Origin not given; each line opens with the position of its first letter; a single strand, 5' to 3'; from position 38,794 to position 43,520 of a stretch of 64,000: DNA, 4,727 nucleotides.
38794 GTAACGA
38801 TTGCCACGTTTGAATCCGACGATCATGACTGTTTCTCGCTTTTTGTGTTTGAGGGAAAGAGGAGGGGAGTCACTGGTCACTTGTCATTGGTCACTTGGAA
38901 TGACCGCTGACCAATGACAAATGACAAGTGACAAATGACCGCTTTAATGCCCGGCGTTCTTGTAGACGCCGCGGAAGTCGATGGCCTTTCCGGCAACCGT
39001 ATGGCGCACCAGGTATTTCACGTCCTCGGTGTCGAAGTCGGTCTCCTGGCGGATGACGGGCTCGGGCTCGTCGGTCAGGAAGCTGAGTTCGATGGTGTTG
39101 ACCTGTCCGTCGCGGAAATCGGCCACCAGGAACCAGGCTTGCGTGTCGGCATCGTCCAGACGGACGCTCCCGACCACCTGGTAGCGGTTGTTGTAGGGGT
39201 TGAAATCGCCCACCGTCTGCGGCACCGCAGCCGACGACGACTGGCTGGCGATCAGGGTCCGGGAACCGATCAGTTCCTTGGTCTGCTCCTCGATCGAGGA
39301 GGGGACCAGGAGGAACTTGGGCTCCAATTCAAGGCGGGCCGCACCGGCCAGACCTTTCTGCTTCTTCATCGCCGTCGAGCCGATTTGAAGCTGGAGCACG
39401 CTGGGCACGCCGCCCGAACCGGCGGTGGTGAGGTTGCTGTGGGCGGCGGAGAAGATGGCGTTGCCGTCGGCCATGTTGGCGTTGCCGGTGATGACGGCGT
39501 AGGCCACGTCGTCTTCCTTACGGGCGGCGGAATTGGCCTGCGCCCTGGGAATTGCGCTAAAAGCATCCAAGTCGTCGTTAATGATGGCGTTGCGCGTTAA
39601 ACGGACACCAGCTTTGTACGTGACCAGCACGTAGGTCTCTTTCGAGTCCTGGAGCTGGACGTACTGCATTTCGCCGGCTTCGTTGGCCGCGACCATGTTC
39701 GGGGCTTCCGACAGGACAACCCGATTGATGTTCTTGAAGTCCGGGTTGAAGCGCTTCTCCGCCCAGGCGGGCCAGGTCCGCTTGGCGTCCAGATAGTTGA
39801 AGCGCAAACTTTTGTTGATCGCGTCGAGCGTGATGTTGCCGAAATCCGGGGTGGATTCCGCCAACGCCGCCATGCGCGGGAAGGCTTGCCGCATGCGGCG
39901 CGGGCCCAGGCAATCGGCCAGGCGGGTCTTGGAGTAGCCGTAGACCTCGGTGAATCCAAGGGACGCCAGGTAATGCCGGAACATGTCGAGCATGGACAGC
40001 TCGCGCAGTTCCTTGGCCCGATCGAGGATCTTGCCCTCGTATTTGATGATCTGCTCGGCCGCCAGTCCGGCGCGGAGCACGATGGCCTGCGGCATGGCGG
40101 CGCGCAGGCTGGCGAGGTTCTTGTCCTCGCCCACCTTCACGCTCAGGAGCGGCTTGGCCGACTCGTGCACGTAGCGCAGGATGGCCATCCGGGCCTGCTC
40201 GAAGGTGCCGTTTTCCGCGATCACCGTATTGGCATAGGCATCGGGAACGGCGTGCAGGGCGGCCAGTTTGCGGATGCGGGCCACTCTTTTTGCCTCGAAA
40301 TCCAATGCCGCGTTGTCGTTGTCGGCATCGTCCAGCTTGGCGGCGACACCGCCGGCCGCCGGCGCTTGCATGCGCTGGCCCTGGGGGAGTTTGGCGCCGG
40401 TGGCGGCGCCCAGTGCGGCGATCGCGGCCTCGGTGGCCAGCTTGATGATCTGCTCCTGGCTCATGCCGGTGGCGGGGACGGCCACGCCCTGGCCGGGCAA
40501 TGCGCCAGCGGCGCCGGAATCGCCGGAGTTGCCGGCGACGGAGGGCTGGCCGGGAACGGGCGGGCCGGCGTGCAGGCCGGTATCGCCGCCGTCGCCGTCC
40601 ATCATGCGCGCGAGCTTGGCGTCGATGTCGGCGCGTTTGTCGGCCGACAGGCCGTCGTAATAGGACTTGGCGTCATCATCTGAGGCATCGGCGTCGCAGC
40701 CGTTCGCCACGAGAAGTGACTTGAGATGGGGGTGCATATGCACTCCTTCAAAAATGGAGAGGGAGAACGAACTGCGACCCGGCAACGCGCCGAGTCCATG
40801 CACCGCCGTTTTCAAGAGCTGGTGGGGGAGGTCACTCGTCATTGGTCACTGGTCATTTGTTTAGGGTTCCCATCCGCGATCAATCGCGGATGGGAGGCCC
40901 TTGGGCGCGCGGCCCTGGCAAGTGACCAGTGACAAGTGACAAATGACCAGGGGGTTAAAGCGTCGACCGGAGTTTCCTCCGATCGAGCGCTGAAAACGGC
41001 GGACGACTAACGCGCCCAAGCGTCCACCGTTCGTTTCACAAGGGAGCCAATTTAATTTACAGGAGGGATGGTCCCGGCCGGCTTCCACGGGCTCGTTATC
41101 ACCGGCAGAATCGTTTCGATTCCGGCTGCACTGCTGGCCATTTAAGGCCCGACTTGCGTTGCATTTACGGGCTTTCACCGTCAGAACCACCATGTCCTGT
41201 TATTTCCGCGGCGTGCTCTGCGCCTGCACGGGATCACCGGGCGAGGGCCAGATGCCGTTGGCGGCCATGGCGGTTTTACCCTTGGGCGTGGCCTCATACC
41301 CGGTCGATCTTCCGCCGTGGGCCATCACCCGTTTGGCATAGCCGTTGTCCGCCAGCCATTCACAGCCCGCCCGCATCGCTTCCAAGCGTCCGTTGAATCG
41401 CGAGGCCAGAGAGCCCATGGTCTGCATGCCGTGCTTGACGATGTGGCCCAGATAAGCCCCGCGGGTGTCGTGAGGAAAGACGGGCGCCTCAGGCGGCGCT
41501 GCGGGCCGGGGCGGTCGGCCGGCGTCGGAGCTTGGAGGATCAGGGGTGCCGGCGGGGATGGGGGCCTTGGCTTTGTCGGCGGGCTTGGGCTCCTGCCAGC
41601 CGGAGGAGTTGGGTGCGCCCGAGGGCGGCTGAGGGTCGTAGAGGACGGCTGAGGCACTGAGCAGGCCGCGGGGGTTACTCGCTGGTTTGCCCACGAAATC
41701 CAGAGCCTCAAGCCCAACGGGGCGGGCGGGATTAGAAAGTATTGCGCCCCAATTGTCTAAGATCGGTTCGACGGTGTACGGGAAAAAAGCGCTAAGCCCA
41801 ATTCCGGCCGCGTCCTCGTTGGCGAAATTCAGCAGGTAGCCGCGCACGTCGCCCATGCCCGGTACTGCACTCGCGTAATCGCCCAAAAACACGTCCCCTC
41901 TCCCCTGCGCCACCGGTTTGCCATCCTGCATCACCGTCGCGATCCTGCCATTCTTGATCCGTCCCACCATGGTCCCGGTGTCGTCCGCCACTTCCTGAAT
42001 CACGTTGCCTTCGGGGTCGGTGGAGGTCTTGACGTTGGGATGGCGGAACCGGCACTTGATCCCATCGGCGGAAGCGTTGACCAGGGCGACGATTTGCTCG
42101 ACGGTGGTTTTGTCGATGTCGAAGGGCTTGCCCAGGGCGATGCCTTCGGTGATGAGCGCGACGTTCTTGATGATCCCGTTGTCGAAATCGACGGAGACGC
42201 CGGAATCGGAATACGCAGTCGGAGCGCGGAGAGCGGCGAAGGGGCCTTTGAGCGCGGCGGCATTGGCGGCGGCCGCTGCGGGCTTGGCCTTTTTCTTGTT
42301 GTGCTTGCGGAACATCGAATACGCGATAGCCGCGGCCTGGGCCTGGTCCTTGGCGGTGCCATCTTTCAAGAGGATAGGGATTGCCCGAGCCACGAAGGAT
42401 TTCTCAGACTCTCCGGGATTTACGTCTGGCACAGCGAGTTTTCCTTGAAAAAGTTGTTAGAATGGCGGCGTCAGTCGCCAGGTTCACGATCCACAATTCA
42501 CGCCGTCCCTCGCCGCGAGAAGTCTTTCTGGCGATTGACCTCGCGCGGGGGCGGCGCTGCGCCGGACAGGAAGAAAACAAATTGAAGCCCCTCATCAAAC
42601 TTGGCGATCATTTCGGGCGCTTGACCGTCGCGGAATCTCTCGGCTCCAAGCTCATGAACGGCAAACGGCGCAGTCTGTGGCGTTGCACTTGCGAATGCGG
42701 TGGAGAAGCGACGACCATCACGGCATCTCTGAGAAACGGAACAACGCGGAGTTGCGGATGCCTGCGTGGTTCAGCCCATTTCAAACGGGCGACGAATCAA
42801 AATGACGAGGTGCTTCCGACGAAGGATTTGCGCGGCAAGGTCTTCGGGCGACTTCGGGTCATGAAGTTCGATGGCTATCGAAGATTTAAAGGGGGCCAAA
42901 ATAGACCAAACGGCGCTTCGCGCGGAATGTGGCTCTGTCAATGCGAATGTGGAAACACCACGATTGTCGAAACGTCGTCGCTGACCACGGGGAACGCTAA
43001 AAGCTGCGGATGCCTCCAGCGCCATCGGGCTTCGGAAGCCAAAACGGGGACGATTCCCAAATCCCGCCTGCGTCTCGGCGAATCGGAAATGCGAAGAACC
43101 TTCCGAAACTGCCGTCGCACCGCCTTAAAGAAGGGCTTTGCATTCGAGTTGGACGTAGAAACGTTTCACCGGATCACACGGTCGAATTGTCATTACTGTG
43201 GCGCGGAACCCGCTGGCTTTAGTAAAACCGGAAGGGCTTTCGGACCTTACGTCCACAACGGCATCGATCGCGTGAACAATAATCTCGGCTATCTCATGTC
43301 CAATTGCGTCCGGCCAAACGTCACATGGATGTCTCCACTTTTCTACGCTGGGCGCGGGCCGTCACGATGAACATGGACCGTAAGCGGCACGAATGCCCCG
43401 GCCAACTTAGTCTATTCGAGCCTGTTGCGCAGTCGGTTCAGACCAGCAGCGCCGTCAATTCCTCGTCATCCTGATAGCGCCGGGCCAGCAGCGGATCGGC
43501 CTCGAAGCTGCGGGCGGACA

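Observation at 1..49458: Large glycan-building and methylation toolkit embedded in the late structural operon of a lambda-like phage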

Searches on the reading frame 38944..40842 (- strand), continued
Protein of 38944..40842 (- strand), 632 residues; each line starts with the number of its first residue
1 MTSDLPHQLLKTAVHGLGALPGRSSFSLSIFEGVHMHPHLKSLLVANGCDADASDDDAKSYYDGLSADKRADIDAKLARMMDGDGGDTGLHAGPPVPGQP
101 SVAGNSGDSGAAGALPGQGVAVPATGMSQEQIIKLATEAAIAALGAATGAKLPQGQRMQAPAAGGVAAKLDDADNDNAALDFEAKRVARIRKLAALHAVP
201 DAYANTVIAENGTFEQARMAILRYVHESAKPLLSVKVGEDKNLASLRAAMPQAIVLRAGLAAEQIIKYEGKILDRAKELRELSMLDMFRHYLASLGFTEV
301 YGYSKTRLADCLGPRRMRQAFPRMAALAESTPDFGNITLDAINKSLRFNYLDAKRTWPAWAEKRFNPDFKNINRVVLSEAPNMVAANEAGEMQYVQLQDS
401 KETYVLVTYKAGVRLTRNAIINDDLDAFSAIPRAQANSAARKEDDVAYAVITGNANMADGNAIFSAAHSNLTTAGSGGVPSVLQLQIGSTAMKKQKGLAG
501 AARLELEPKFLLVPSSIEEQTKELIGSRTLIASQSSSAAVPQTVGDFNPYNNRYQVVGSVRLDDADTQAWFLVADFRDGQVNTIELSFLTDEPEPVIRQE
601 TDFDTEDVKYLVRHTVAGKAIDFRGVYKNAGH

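Call 124: find_encoding_contigs(protein=P0037, flank=10000, max_places=1)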
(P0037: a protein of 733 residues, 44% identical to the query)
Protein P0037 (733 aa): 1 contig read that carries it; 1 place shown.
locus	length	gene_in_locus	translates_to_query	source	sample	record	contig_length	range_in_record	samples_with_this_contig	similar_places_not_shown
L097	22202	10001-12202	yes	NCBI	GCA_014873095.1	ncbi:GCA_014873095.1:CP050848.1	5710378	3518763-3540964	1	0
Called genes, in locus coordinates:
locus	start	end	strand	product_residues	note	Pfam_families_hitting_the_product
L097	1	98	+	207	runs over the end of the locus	PF04542:Sigma70_r2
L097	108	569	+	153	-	-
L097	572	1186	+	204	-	-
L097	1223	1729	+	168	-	-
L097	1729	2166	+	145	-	-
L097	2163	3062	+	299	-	-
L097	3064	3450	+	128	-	-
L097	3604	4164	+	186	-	-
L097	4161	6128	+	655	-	PF05876:GpA_ATPase, PF20454:GpA_nuclease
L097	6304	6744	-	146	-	-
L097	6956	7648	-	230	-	PF02384:N6_Mtase (faint), PF08241:Methyltransf_11 (faint), PF01170:UPF0020 (faint), PF13649:Methyltransf_25 (faint), PF01555:N6_N4_Mtase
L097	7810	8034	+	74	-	-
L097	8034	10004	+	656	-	PF05136:Phage_portal_2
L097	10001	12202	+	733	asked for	PF25209:Phage_capsid_4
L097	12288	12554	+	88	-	-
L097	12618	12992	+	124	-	PF09956:Phage_cement_2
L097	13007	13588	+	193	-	-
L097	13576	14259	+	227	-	PF02348:CTP_transf_3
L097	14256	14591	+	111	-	-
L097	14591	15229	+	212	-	PF06763:Minor_tail_Z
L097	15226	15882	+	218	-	-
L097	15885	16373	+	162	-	-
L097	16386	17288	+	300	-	PF18906:Phage_tube_2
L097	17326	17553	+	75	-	-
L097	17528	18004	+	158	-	-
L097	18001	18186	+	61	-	-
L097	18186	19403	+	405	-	-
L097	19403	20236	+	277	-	-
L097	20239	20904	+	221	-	-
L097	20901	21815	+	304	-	-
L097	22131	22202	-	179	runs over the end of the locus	PF07963:N_methyl (weak)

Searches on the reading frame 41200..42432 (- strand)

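Call 11: search_protein_families(library=phrogs, proteins=[window:41200-42432:-], max_evalue=0.001)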
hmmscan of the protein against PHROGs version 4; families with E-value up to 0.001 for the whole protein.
window:41200-42432:- (410 aa): 1 family
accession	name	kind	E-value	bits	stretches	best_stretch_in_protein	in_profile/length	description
phrog_2423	-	unknown function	0.00023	22.1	1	28-49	24-47/52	-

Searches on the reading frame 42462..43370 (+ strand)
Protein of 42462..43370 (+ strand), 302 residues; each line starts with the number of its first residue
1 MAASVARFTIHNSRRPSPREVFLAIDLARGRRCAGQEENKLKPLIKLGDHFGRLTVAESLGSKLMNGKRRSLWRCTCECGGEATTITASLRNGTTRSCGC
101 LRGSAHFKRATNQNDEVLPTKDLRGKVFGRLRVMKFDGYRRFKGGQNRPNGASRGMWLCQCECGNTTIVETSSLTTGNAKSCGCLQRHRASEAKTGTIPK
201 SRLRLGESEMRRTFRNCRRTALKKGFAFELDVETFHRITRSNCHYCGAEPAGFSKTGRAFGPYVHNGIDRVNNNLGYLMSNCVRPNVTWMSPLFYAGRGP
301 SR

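Call 39: search_protein_families(library=pfam, proteins=[window:42462-43370:+], max_evalue=1)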
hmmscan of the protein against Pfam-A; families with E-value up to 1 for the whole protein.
window:42462-43370:+ (302 aa): 0 families
